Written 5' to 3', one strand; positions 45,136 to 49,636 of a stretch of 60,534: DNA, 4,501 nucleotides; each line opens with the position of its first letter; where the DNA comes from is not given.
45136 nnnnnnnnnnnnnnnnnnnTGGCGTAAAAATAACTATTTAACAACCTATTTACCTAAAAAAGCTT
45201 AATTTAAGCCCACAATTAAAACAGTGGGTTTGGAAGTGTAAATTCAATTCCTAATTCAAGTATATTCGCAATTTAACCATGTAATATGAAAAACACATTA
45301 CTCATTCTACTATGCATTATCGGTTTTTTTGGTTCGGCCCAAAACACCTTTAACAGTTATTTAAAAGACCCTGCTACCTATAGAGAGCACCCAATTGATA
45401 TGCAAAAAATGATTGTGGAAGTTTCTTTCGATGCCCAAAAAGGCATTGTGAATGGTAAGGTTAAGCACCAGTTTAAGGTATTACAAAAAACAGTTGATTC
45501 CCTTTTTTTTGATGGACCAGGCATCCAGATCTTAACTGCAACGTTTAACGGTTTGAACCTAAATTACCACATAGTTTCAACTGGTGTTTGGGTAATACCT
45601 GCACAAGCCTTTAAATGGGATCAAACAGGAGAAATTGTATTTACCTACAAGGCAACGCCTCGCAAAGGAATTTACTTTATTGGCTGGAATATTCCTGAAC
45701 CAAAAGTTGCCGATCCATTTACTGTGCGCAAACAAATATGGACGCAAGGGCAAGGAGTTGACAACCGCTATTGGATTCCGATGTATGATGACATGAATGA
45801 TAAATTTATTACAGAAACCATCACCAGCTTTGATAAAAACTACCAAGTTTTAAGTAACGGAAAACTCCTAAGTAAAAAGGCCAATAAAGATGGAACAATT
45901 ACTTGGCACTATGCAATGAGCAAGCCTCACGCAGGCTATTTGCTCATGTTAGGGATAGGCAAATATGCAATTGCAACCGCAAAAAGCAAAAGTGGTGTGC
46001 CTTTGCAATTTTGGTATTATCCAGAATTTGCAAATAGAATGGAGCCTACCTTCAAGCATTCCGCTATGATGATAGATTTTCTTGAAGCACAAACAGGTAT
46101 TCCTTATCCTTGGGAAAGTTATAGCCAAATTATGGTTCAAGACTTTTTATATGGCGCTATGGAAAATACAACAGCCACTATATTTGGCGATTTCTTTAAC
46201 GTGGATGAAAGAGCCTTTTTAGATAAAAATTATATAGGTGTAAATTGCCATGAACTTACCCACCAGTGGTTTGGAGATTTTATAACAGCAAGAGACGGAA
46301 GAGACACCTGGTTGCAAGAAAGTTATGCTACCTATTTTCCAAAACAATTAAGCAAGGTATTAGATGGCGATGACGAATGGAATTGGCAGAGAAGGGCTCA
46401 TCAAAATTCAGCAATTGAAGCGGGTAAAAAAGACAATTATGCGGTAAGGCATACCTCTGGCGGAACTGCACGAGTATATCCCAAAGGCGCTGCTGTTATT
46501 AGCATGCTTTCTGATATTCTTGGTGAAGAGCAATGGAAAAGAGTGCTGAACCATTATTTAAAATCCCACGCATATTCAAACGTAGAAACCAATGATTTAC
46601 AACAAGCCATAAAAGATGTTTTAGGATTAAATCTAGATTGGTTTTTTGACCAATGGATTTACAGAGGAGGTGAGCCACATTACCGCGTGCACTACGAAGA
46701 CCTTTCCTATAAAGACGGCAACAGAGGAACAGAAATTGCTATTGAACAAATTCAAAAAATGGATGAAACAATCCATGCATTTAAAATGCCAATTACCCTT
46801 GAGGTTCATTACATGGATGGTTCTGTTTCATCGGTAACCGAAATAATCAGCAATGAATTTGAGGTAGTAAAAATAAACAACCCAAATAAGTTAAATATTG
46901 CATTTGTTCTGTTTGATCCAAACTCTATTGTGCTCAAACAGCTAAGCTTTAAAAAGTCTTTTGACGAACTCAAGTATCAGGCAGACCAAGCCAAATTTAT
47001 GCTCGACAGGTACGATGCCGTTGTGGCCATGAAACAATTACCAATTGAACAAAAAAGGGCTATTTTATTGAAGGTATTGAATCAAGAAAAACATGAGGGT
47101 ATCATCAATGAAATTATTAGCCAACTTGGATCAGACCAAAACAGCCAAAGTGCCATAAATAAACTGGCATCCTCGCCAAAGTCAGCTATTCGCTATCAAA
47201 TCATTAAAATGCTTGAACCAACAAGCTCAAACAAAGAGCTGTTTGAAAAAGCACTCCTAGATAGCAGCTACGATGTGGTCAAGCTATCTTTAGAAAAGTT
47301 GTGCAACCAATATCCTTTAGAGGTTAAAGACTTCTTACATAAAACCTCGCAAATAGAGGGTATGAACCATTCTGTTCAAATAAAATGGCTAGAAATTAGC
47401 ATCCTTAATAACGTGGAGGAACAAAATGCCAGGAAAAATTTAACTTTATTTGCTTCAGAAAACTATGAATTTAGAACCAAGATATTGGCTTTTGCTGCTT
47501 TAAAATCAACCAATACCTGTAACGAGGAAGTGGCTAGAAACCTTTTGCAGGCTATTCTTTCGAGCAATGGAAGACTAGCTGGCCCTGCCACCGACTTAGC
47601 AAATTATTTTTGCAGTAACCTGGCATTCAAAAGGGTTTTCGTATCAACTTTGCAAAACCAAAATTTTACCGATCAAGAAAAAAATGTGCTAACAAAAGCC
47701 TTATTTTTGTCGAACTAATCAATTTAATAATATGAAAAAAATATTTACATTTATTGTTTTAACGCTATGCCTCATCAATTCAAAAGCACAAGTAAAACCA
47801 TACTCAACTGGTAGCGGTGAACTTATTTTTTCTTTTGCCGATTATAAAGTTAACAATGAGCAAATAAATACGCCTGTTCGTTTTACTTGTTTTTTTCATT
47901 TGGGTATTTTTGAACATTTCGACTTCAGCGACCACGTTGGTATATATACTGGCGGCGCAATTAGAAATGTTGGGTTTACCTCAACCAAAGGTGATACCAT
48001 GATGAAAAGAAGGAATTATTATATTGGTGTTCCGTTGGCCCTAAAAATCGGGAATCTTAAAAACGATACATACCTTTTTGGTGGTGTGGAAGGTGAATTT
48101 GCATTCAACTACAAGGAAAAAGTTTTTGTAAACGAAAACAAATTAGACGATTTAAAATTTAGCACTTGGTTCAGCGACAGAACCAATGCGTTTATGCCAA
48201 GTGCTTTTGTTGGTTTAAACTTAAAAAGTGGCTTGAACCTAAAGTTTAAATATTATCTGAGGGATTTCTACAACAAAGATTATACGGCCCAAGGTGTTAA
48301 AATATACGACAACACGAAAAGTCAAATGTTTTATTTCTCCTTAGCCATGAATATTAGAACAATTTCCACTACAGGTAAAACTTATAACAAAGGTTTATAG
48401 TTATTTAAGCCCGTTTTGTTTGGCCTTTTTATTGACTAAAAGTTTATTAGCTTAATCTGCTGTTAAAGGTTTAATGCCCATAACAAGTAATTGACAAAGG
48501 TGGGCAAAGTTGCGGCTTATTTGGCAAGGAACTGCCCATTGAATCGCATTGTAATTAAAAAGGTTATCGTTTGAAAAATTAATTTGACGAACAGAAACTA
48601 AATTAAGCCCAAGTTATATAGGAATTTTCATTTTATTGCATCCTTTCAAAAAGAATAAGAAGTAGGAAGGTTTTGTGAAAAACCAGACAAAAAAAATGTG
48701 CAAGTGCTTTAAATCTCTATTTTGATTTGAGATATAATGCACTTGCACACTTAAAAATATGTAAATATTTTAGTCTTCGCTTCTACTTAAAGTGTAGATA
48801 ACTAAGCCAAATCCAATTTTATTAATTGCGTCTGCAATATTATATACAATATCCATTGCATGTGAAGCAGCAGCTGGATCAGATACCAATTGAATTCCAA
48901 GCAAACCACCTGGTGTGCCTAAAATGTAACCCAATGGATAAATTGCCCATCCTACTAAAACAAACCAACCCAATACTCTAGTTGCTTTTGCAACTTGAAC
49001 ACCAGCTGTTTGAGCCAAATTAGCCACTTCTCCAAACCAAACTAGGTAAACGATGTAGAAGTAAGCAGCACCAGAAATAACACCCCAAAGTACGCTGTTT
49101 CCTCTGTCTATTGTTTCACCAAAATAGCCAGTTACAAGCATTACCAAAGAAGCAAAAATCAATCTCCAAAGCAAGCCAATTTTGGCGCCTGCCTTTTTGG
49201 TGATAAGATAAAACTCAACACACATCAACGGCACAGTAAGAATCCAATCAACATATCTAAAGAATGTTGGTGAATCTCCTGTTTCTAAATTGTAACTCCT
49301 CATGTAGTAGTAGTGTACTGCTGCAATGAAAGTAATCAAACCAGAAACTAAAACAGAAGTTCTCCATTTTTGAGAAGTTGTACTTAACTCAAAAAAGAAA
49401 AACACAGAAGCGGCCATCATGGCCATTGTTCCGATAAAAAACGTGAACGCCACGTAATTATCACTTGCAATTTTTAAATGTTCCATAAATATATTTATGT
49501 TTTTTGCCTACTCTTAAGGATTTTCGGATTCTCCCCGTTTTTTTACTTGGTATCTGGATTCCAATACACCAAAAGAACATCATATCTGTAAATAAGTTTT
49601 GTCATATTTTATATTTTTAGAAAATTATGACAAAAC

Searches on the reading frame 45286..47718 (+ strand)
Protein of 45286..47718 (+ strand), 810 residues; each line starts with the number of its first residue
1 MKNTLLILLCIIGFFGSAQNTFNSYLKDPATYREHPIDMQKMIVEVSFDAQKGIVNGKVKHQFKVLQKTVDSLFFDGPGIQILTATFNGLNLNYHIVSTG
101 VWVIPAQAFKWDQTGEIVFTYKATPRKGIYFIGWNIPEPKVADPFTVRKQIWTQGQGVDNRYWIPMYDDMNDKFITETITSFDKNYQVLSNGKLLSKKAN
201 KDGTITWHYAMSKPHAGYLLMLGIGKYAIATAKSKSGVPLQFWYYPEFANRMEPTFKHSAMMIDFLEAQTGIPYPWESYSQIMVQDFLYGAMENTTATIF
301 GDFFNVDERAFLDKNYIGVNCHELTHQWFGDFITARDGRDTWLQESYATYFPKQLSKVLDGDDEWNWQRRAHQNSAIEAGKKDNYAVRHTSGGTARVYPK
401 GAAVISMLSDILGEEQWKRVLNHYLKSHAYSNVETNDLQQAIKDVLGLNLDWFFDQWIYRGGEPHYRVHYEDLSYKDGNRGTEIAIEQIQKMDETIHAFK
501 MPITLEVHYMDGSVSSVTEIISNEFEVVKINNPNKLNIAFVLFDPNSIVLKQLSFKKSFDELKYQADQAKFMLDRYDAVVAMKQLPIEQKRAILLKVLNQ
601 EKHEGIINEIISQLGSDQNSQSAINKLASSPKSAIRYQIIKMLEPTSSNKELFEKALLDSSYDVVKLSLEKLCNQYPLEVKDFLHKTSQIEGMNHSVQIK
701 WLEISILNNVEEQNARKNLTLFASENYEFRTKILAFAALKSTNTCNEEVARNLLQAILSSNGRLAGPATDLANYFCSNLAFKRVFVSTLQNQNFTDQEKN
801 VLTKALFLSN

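Call 27: search_protein_families(library=pfam, proteins=[window:45286-47718:+], max_evalue=0.01)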
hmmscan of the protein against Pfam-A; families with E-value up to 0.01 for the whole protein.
window:45286-47718:+ (810 aa): 3 families
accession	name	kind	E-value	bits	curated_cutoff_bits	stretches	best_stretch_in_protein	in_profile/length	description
PF01433.26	Peptidase_M1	-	4.5e-38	131.5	27.7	1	257-457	4-218/218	Peptidase family M1 domain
PF17900.6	Peptidase_M1_N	-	6.6e-08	33.3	25.8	1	44-219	7-186/186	Peptidase M1 N-terminal domain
PF08977.15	BOFC_N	-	0.0025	18.2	25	0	501-516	1-16/51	Bypass of Forespore C, N terminal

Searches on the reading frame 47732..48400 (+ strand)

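Call 3: search_protein_families(library=pfam, proteins=[window:47732-48400:+], max_evalue=0.01)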
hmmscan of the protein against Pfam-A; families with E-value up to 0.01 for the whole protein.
window:47732-48400:+ (222 aa): 1 family
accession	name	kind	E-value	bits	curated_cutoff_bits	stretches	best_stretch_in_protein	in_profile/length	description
PF13505.12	OMP_b-brl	-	6e-05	23.7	28.7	1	5-191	1-158/175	Outer membrane protein beta-barrel domain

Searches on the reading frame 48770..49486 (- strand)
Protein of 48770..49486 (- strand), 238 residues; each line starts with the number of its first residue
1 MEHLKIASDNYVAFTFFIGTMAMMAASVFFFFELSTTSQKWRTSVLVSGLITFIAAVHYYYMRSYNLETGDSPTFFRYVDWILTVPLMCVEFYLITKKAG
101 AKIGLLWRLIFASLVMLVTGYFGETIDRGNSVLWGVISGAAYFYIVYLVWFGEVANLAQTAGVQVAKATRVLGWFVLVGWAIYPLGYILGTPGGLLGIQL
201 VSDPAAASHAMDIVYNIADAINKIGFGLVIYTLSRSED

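Call 3: search_protein_families(library=pfam, proteins=[window:48770-49486:-], max_evalue=0.01)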
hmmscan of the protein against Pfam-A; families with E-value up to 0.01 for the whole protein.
window:48770-49486:- (238 aa): 1 family
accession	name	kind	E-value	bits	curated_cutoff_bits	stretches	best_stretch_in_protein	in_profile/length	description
PF01036.24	Bac_rhodopsin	-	2.6e-40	138.7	24.6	1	13-233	4-220/224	Bacteriorhodopsin-like protein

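Call 4: search_protein_families(library=ncbifam, proteins=[window:48770-49486:-], max_evalue=0.01)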
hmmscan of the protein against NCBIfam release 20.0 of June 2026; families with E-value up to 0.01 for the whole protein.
window:48770-49486:- (238 aa): 0 families
